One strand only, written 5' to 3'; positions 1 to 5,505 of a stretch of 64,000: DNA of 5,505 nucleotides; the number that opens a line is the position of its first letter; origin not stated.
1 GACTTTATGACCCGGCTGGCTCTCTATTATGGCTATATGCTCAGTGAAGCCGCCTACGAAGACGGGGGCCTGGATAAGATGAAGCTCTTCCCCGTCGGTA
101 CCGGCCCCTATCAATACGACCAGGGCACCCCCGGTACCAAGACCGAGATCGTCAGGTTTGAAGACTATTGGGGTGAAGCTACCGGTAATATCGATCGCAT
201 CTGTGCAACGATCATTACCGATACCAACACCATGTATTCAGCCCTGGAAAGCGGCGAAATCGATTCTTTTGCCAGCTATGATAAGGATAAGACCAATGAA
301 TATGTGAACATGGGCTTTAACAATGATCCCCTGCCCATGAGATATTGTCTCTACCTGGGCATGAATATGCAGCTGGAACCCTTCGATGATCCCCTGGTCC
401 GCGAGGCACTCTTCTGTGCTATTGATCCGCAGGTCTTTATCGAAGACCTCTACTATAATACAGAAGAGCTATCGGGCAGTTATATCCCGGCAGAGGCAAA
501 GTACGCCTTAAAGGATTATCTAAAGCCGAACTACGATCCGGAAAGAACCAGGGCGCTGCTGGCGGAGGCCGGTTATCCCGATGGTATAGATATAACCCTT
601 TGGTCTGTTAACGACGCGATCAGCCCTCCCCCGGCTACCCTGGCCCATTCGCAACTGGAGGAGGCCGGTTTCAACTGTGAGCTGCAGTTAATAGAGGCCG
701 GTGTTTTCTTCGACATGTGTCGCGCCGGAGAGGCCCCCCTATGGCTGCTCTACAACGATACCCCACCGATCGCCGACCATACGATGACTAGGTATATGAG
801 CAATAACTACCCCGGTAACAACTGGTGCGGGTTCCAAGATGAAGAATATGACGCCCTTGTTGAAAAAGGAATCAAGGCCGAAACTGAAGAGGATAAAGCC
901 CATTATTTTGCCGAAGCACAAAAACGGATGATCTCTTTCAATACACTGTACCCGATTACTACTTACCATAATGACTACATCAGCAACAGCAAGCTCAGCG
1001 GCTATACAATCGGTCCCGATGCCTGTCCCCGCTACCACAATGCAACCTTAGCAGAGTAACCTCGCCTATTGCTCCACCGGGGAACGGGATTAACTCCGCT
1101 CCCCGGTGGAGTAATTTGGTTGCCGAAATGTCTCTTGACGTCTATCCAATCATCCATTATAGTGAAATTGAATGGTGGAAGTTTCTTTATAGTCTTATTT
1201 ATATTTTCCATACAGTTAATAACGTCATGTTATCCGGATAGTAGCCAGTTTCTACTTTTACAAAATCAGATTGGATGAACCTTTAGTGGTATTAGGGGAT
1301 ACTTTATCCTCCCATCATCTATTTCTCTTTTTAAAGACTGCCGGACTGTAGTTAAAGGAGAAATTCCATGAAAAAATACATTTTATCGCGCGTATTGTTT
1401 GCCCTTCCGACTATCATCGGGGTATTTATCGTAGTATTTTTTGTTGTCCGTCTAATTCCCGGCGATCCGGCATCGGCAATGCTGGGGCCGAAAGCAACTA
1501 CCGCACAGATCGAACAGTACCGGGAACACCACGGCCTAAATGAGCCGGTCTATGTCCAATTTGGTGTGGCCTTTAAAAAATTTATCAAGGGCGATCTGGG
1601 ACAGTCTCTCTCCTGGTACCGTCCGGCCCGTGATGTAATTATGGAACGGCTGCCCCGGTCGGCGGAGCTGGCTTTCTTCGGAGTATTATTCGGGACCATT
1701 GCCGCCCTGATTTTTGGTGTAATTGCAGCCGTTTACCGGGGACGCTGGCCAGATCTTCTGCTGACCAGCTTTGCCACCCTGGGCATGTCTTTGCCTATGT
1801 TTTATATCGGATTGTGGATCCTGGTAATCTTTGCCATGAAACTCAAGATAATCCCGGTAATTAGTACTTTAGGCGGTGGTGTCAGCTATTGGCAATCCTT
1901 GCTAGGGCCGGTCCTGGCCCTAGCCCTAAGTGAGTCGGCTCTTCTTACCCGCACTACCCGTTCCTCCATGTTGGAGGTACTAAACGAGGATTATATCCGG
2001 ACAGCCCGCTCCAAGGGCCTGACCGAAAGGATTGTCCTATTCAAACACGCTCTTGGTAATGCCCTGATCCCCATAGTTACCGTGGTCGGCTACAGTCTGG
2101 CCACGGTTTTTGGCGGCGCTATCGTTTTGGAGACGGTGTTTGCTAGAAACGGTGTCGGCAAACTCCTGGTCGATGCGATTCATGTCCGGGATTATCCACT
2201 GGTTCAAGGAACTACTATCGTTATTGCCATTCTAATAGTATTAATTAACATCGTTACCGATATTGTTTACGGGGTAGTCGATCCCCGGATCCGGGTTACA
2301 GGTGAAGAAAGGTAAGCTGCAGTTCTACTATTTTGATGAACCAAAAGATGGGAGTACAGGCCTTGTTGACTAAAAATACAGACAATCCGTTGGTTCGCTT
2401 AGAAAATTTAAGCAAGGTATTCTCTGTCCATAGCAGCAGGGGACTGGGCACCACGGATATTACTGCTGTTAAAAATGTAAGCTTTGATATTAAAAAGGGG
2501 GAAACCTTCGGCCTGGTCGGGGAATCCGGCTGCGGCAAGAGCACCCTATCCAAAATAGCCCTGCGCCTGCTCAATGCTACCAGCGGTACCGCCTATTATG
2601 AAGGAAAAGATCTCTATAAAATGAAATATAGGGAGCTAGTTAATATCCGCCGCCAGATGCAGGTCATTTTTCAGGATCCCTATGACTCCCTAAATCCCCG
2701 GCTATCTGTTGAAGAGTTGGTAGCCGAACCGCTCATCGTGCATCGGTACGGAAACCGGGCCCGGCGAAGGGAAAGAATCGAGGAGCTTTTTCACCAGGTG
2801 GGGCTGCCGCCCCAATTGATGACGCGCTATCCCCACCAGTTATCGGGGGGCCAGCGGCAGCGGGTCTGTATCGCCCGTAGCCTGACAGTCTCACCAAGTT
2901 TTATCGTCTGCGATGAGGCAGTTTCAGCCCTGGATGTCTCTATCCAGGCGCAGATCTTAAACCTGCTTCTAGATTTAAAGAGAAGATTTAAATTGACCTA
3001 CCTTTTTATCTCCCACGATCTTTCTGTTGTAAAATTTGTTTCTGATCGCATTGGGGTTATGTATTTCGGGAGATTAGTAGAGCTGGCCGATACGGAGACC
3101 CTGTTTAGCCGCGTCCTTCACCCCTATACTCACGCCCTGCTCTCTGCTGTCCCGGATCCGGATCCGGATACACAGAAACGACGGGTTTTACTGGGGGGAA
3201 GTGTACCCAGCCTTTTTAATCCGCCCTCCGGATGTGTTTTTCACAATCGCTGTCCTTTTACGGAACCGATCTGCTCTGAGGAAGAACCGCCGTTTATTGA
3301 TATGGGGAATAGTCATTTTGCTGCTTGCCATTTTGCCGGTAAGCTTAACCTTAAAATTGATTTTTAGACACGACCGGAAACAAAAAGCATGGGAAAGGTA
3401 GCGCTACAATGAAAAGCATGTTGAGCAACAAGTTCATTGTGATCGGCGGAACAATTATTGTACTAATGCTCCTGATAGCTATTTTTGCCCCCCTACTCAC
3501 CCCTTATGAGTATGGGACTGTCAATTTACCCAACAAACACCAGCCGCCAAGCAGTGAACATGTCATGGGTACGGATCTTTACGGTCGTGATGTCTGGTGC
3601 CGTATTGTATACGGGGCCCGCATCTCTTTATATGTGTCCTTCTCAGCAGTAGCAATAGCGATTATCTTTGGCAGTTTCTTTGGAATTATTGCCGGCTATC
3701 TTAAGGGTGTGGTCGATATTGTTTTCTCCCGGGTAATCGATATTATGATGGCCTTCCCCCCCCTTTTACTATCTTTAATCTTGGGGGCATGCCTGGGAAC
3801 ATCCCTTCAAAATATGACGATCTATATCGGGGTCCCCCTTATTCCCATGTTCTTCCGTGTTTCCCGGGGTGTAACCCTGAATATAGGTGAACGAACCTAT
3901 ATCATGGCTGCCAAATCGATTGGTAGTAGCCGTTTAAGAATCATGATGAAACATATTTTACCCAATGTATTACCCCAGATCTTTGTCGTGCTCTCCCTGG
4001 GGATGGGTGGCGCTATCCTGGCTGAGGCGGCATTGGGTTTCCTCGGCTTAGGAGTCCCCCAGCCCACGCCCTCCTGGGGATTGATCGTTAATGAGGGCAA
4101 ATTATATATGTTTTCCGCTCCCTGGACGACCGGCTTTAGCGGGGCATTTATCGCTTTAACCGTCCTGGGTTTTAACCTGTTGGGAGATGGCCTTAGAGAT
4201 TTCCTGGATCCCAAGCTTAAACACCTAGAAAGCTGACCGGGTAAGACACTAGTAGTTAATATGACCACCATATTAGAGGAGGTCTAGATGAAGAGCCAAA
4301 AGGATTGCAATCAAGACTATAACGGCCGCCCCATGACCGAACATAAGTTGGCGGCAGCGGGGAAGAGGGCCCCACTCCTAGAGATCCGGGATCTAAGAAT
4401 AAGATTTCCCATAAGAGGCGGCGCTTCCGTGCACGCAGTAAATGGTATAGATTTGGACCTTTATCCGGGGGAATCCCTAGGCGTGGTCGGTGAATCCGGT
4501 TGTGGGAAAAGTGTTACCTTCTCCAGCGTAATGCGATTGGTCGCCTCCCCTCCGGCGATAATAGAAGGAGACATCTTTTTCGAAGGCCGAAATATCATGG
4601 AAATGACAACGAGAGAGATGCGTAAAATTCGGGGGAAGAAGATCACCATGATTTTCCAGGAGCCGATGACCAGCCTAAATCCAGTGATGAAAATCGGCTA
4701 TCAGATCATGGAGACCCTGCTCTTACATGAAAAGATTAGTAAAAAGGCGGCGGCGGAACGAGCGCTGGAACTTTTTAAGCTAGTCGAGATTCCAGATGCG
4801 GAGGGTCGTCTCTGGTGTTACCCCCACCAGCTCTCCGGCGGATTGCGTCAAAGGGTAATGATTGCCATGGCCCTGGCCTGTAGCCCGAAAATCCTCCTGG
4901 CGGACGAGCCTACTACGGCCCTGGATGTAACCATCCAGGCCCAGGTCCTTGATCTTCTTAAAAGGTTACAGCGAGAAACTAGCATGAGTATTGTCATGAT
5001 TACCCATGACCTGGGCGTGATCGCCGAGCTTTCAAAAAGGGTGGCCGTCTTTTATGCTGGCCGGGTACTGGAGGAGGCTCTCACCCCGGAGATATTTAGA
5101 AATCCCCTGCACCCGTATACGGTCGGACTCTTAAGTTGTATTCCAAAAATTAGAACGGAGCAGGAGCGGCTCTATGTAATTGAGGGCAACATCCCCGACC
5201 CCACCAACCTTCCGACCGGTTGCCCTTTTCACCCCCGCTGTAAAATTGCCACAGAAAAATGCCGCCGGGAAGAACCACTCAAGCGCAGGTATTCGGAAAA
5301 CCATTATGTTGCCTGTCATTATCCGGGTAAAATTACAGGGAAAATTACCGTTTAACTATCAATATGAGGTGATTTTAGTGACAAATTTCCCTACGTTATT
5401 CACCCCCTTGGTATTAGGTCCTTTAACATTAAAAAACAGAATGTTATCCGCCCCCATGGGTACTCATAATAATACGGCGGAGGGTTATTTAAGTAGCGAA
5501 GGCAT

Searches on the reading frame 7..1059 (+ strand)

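Call 92: search_protein_families(library=pfam, proteins=[window:7-1059:+], max_evalue=0.00001)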
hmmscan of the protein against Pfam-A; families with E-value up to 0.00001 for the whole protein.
window:7-1059:+ (350 aa): 1 family
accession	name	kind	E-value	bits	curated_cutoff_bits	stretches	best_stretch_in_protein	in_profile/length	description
PF00496.27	SBP_bac_5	-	9.6e-44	150.4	32.4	1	18-267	104-363/368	Bacterial extracellular solute-binding proteins, family 5 Middle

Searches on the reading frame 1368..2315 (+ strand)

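Call 92: search_protein_families(library=pfam, proteins=[window:1368-2315:+], max_evalue=0.00001)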
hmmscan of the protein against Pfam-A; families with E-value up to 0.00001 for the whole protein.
window:1368-2315:+ (315 aa): 2 families
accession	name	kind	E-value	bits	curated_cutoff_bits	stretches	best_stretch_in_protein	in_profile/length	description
PF00528.27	BPD_transp_1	-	3.7e-41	141.3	26.4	1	114-309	2-183/184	Binding-protein-dependent transport system inner membrane component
PF19300.4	BPD_transp_1_N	-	1.2e-08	35.6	23.8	1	1-73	1-73/114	Binding-prot-dependent transport system membrane comp, N-term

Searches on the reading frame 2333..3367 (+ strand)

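Call 92: search_protein_families(library=pfam, proteins=[window:2333-3367:+], max_evalue=0.00001)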
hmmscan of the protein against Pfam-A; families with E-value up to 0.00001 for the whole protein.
window:2333-3367:+ (344 aa): 2 families
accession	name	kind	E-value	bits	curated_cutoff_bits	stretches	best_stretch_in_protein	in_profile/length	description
PF00005.33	ABC_tran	-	5.9e-33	114.8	25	1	46-197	1-136/137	ABC transporter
PF08352.17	oligo_HPY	-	7.3e-20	71.6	27.1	1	249-314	1-65/65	Oligopeptide/dipeptide transporter, C-terminal region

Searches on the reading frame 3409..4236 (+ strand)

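Call 92: search_protein_families(library=pfam, proteins=[window:3409-4236:+], max_evalue=0.00001)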
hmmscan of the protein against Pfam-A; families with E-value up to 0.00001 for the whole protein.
window:3409-4236:+ (275 aa): 2 families
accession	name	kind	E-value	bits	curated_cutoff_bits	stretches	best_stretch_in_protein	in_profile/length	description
PF00528.27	BPD_transp_1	-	2.5e-26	93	26.4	1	88-271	1-183/184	Binding-protein-dependent transport system inner membrane component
PF12911.12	OppC_N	-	2.9e-11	43.5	23.9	1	4-47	10-53/53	N-terminal TM domain of oligopeptide transport permease C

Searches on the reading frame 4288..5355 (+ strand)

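Call 92: search_protein_families(library=pfam, proteins=[window:4288-5355:+], max_evalue=0.00001)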
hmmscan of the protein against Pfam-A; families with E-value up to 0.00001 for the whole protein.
window:4288-5355:+ (355 aa): 2 families
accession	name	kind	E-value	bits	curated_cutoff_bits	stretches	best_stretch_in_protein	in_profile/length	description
PF00005.33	ABC_tran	-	5.3e-27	95.5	25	1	52-210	2-137/137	ABC transporter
PF08352.17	oligo_HPY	-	3.7e-21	75.7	27.1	1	262-325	2-65/65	Oligopeptide/dipeptide transporter, C-terminal region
